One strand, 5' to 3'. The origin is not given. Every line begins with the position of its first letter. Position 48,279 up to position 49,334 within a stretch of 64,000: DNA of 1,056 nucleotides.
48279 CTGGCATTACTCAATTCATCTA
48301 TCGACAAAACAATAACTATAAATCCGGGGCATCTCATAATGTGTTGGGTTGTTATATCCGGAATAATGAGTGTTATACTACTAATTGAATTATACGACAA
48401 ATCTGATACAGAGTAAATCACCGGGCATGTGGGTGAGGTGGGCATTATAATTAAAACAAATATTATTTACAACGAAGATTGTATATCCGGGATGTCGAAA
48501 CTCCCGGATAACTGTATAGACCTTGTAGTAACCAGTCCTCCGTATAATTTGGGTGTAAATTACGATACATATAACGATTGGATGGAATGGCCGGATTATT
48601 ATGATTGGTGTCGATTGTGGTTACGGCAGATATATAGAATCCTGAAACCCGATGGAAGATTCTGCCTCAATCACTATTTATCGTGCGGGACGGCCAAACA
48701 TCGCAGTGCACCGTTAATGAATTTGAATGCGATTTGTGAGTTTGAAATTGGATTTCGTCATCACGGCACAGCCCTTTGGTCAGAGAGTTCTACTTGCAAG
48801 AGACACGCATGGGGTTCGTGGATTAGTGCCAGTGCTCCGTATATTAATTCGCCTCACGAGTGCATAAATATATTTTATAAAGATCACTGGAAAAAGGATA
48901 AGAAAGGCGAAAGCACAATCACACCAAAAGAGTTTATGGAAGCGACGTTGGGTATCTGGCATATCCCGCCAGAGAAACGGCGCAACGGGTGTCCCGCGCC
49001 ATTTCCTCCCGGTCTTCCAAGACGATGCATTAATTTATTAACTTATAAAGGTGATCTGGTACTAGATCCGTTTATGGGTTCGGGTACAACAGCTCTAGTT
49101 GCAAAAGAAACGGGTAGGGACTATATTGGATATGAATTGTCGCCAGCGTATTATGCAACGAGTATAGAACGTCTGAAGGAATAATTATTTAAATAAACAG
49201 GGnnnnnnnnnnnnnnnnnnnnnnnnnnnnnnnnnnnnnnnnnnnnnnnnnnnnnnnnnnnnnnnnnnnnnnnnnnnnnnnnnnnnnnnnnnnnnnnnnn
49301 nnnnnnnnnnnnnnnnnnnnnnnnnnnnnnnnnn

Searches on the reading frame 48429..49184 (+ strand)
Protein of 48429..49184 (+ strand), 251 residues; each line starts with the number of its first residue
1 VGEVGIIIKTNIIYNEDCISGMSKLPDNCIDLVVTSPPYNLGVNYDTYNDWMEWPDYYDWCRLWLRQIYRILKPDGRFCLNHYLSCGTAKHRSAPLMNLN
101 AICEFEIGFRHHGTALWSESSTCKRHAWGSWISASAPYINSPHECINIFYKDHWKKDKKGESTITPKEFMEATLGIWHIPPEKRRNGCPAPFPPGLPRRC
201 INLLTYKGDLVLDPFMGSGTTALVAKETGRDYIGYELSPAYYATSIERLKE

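Call 75: search_protein_families(library=phrogs, proteins=[window:48429-49184:+], max_evalue=0.001)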
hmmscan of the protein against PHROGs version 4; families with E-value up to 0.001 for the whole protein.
window:48429-49184:+ (251 aa): 13 families
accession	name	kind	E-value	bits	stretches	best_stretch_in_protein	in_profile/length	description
phrog_67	-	other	5.1e-59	202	1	8-250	121-344/743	DNA methyltransferase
phrog_498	-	other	4.1e-29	102.6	1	26-250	219-421/633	DNA methyltransferase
phrog_3008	-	other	1.7e-17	64.5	1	178-250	140-212/244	DNA methyltransferase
phrog_6025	-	other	1.2e-15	58.6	1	7-126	8-117/192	DNA methyltransferase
phrog_18146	-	other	3.1e-12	47.1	1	189-244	50-106/452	DNA methyltransferase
phrog_12517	-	unknown function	9.8e-11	42.4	1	206-240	104-138/316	-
phrog_18293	-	other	4.1e-10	40.6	1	200-250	58-108/119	methyltransferase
phrog_8769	-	other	6.2e-10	39.8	1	201-250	5-54/71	methyltransferase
phrog_16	-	DNA, RNA and nucleotide metabolism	2.2e-07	30.5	1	196-249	856-909/986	DNA helicase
phrog_6952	-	other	9.4e-07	29.8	1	193-245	119-171/181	DNA methyltransferase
phrog_12862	-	unknown function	1e-05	26.5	1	12-80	4-63/149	-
phrog_10183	-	other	1.2e-05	24.7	0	207-243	115-151/889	DNA methyltransferase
phrog_23085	-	unknown function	2.3e-05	25.1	1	185-248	39-104/138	-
